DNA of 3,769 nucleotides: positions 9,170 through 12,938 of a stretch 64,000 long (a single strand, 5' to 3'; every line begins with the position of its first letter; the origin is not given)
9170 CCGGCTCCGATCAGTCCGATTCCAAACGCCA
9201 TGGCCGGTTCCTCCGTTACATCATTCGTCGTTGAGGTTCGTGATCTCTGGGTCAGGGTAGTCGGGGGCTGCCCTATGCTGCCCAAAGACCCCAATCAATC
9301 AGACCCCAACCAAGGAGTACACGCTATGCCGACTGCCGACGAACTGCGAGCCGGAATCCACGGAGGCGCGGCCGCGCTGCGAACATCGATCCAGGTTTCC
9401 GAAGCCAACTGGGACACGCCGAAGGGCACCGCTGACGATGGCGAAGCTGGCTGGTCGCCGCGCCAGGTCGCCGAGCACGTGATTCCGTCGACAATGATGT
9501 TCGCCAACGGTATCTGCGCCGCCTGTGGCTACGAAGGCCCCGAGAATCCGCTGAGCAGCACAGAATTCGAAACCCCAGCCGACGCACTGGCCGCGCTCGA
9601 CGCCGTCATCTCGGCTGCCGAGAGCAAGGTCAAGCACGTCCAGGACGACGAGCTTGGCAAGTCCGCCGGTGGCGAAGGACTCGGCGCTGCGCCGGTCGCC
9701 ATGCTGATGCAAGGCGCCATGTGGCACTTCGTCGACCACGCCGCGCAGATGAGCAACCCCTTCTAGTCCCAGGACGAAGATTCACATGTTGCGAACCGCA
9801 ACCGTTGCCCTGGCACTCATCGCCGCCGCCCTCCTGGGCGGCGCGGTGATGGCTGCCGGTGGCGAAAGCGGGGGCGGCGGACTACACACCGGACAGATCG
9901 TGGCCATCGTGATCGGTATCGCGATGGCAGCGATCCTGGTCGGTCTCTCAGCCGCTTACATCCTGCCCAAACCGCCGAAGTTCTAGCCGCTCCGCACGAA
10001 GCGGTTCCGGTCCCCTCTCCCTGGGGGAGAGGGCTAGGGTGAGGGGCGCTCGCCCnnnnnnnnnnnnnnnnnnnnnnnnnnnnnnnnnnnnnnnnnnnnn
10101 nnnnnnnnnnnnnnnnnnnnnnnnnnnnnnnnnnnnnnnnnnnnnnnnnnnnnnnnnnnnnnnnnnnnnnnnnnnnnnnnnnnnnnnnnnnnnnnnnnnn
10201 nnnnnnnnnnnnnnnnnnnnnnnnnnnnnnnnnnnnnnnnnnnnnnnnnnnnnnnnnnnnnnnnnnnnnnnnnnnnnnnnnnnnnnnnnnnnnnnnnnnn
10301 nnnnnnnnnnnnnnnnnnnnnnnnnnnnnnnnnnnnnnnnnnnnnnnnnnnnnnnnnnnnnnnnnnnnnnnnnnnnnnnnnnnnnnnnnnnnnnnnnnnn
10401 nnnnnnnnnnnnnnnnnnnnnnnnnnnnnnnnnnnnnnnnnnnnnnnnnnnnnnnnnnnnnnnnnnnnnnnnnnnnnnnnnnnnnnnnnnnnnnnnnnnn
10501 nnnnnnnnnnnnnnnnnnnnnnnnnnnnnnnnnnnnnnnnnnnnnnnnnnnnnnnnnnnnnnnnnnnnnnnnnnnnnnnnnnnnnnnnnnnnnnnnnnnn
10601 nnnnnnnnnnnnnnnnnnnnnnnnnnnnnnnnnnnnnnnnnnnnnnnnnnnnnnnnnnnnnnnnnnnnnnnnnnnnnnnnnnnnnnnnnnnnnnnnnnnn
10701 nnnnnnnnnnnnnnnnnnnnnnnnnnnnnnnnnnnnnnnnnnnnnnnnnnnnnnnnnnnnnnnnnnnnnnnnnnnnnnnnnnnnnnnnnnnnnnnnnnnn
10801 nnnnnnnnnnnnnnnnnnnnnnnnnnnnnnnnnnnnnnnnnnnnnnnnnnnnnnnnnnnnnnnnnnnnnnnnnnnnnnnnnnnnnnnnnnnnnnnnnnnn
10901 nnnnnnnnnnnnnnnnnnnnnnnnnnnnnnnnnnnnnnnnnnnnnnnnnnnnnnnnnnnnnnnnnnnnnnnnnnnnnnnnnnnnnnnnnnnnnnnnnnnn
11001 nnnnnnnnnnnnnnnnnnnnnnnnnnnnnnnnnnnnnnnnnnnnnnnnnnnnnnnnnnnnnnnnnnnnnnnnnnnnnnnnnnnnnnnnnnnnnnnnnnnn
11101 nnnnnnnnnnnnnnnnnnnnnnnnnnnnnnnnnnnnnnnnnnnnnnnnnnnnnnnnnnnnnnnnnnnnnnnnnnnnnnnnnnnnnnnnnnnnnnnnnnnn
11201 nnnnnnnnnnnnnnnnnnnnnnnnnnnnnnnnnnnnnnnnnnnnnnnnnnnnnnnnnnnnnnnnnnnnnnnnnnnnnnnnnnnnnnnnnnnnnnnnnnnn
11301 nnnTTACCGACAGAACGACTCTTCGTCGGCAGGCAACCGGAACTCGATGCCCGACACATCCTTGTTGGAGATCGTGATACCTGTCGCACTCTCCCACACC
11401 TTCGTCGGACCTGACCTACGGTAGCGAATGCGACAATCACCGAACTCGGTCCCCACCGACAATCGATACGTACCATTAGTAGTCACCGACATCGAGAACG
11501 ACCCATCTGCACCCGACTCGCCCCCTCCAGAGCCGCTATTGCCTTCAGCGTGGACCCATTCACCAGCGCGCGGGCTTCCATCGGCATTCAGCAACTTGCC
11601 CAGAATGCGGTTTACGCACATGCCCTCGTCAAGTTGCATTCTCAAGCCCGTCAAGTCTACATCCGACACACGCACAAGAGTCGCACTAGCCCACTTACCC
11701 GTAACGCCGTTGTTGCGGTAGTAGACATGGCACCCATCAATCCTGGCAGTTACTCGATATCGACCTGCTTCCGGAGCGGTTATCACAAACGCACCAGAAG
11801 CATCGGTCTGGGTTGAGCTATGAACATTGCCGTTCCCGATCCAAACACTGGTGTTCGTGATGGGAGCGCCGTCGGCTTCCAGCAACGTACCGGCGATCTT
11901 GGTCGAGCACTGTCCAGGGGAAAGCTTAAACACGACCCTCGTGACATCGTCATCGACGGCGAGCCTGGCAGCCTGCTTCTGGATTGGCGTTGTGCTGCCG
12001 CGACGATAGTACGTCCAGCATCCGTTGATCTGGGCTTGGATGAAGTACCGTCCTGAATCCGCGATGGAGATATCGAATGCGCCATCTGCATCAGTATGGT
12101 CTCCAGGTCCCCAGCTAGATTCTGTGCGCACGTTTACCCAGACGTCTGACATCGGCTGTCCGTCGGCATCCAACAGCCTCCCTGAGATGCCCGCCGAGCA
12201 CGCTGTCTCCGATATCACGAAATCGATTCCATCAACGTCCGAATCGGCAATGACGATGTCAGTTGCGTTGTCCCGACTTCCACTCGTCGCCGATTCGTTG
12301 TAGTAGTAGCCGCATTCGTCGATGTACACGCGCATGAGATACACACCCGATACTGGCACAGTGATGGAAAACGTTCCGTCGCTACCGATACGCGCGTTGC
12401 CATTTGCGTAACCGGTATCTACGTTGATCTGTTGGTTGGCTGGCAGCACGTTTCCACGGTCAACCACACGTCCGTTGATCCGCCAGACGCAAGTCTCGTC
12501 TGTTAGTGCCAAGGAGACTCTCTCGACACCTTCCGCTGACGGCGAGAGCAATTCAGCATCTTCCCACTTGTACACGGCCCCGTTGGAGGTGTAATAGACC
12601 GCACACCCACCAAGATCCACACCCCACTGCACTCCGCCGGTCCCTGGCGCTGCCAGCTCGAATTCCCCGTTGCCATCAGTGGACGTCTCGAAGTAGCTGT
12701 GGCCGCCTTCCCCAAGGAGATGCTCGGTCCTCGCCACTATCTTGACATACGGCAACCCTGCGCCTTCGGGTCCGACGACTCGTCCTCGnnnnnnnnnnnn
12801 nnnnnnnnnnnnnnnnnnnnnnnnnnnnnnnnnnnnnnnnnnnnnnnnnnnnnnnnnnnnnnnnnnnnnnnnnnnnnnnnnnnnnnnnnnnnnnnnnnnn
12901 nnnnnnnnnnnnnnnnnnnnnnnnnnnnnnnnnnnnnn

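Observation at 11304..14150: Internal repeat structure of the 948-aa protein: five ~95-aa units with invariant Cys spacing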

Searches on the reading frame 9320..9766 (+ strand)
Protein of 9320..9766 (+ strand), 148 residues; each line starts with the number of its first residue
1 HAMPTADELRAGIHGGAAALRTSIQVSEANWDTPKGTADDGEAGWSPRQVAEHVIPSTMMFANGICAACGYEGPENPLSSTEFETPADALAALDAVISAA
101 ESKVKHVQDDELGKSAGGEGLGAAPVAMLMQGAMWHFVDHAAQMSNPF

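Call 27: search_protein_families(library=pfam, proteins=[window:9320-9766:+], max_evalue=0.001)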
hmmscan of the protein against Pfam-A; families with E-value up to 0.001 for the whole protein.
window:9320-9766:+ (148 aa): 1 family
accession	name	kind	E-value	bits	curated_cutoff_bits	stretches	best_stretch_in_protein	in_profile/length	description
PF12867.12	DinB_2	-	8e-07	30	24.8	1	26-144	18-128/128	DinB superfamily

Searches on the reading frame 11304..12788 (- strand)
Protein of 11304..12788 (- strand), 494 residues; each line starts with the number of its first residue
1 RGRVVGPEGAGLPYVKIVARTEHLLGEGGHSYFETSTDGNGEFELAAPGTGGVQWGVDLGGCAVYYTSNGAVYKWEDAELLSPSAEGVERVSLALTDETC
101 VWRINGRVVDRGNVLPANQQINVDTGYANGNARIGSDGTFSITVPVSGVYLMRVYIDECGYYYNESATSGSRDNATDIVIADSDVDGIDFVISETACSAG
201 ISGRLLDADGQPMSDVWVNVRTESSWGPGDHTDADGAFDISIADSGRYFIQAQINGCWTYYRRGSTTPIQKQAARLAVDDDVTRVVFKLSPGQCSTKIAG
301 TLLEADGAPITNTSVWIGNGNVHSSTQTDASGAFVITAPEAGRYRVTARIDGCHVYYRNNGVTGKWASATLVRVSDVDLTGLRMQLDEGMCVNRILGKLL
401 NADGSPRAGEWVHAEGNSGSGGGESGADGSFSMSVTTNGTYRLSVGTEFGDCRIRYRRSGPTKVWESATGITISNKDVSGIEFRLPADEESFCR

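Call 49: predict_structure(alignment_id=A2)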
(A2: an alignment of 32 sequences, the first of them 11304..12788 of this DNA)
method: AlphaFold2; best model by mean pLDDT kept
length: 494 residues; sequences in the alignment: 32
mean_pLDDT: 87.7   pTM: 0.70
mean pLDDT of the five models: 87.7, 87.4, 86.9, 86.4, 85.8
residues with pLDDT >= 90: 277; 70-90: 186; 50-70: 26; < 50: 5
segments of 3 or more residues with pLDDT < 50: 25-28
pLDDT, mean of each block of 10 residues (from residue 1): 91 93 56 90 78 87 87 85 63 90 92 71 87 89 91 84 82 86 90 81 94 93 77 94 85 89 89 88 89 91 94 89 88 92 94 91 92 91 94 94 89 92 86 91 85 92 95 91 94 89
secondary structure, 60 per line:
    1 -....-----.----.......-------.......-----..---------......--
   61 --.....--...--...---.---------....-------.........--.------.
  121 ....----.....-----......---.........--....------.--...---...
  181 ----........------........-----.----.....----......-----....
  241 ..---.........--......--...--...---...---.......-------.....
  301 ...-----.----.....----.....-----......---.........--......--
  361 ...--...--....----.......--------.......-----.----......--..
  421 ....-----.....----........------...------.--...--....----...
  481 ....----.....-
elements in order: E2-5 E16-22 E30-36 E53-58 E63-67 E70-72 E91-94 E102-110 E120-124 E129-133 E139-144 E148-156 E159-162 E178-180 E185-192 E199-206 E217-221 E226-231 E237-242 E246-254 E257-262 E265-267 E276-278 E282-288 E296-303 E314-318 E323-327 E333-338 E342-350 E353-358 E361-363 E371-374 E379-385 E394-400 E411-416 E419-424 E430-434 E439-446 E453-455 E470-473 E478-484 H489-493

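Call 51: fold_search(model_id=the predicted structure, library=pdb)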
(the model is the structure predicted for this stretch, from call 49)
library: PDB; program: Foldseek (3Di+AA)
matches with E <= 10: 1079; with E <= 0.001: 127
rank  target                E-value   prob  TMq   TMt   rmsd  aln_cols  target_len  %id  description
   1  6fwv_A                1.9e-11  1.00  0.15  0.15  40.7       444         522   10  The Bacillus anthracis TIE protein (released 2018-08-08)
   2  6fwv_B                2.2e-11  1.00  0.15  0.15  41.0       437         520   11  The Bacillus anthracis TIE protein (released 2018-08-08)
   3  4p99_A                3.9e-11  1.00  0.10  0.12  46.1       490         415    9  Ca2+-stabilized adhesin helps an Antarctic bacterium reach out and bind ice (released 2014-06-18)
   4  4oq1                  5.0e-10  1.00  0.20  0.27  18.6       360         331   10  Structure of the Streptococcal ancillary pilin (released 2014-04-23)
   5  7vcn_B                3.0e-09  1.00  0.15  0.16  36.8       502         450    9  Crystal Structure of PitA fragment from pilus islet-2 of Streptococcus oralis with Tb-Xo4 (released 2022-07-13)
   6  3kpt_A                3.8e-09  1.00  0.13  0.18  26.9       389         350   11  Crystal structure of BcpA, the major pilin subunit of Bacillus cereus (released 2009-11-24)
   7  3rkp_B                4.9e-09  1.00  0.14  0.19  26.4       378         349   10  Crystal structure of BcpA*(D312A), the major pilin subunit of Bacillus cereus (released 2012-05-30)
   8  3rkp_A                5.4e-09  1.00  0.14  0.19  26.2       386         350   11  Crystal structure of BcpA*(D312A), the major pilin subunit of Bacillus cereus (released 2012-05-30)
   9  3kpt_B                5.7e-09  1.00  0.14  0.19  27.1       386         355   10  Crystal structure of BcpA, the major pilin subunit of Bacillus cereus (released 2009-11-24)
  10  7w6b                  1.7e-08  1.00  0.15  0.11  41.5       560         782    9  Crystal Structure of PitA from pilus islet-2 of Streptococcus oralis (released 2022-06-01)
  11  9fx2                  1.1e-07  0.89  0.10  0.06  24.1       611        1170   11  Structure of methylamine activated CD109 (released 2025-03-19)
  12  8f70                  1.2e-07  0.99  0.13  0.12  44.4       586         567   10  Identification of an Immunodominant region on a Group A Streptococcus T-antigen Reveals Temperature-Dependent Motion in  (released 2023-03-08)
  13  6xi3                  1.3e-07  0.96  0.09  0.11  36.8       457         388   11  Crystal structure of tetra-tandem repeat in extending region of large adhesion protein (released 2020-10-14)
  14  6m3y                  1.3e-07  1.00  0.14  0.10  35.4       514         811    9  Crystal structure of pilus adhesin, SpaC from Lactobacillus rhamnosus GG - open conformation (released 2020-07-29)
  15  2y1v_A                1.5e-07  1.00  0.13  0.11  30.2       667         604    9  Full length structure of RrgB Pilus protein from Streptococcus pneumoniae (released 2011-11-09)
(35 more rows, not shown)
